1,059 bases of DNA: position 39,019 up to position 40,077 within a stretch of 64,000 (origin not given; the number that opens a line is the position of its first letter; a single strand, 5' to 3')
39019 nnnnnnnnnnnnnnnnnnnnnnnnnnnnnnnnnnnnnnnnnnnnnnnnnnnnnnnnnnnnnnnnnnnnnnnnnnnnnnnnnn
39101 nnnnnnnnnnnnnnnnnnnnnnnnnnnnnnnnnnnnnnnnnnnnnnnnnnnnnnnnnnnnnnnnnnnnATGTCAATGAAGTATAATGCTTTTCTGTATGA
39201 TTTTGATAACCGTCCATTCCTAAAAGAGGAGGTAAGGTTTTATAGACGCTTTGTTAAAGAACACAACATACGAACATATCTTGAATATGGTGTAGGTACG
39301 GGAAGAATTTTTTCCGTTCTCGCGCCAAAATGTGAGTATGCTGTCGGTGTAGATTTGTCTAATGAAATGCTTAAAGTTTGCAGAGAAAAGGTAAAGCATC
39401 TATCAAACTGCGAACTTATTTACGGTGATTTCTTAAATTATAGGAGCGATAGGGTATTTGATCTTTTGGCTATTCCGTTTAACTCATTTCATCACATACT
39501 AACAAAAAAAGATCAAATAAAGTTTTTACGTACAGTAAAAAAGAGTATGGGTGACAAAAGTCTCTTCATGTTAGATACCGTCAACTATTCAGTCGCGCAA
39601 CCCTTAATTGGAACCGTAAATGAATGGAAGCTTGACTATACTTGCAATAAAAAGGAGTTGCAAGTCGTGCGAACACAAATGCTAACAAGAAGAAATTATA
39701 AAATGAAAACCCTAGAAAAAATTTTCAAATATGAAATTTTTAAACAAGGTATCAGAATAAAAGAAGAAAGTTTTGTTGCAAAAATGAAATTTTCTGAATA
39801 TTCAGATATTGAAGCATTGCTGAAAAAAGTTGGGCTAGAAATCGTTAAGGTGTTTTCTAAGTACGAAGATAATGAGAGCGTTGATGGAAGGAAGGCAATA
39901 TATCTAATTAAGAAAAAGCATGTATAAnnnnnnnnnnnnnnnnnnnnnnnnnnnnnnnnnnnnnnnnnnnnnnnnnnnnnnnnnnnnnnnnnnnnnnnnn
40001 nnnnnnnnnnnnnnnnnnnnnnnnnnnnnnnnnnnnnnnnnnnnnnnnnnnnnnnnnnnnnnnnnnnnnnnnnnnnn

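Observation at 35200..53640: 18 kb low-GC island with ProRS, Ddl, a Mur ligase, an ATP-grasp ligase and a DNPH1/MilB-like N-glycosidase: candidate biosynthetic cluster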

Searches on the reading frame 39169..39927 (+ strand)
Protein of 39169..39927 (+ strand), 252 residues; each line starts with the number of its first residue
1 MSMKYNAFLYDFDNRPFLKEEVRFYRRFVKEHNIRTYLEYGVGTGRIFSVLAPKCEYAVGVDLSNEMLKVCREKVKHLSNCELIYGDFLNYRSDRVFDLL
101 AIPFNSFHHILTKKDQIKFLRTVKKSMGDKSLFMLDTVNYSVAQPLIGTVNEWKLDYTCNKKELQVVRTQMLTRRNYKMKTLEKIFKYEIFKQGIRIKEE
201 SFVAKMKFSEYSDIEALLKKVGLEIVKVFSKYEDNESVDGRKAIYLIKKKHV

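Call 4: search_protein_families(library=pfam, proteins=[window:39169-39927:+], max_evalue=0.01)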
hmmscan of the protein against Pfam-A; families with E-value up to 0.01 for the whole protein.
window:39169-39927:+ (252 aa): 5 families
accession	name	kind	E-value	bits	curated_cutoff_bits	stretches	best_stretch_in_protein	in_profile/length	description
PF13649.12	Methyltransf_25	-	2.3e-12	47.9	27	1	38-125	2-91/97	Methyltransferase domain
PF13847.12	Methyltransf_31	-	4.5e-10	39.8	27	1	36-160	6-132/145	Methyltransferase domain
PF08241.18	Methyltransf_11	-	4.1e-09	37.4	21.2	1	38-125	1-85/95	Methyltransferase domain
PF08242.18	Methyltransf_12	-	2.9e-07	31.6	30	1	38-128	1-93/98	Methyltransferase domain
PF13489.12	Methyltransf_23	-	5.3e-06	26.7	27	1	35-167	24-124/164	Methyltransferase domain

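Call 93: search_solved_structures(query=window:39169-39924:+, max_evalue=0.001)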
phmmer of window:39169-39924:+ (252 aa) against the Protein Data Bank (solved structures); distinct sequences matched with E-value up to 0.001: 7.
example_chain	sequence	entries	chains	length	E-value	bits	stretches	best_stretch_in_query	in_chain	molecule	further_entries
1y8c_A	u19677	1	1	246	3.2e-09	40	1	35-149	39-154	S-adenosylmethionine-dependent methyltransferase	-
9sot_A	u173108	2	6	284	1.1e-07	35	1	7-136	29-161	Class I SAM-dependent methyltransferase | Methyltransferase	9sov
7wzf_A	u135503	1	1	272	2.3e-06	30.7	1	38-125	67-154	YunM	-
1wzn_A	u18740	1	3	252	4.5e-06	29.7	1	18-136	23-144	SAM-dependent methyltransferase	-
3hnr_A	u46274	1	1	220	3.3e-05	26.9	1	33-121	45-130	probable methyltransferase BT9727_4108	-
7wzg_A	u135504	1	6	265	5.2e-05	26.2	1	34-142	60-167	Cypemycin N-terminal methyltransferase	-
4hgy_A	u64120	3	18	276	0.00026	24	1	35-141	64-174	CcbJ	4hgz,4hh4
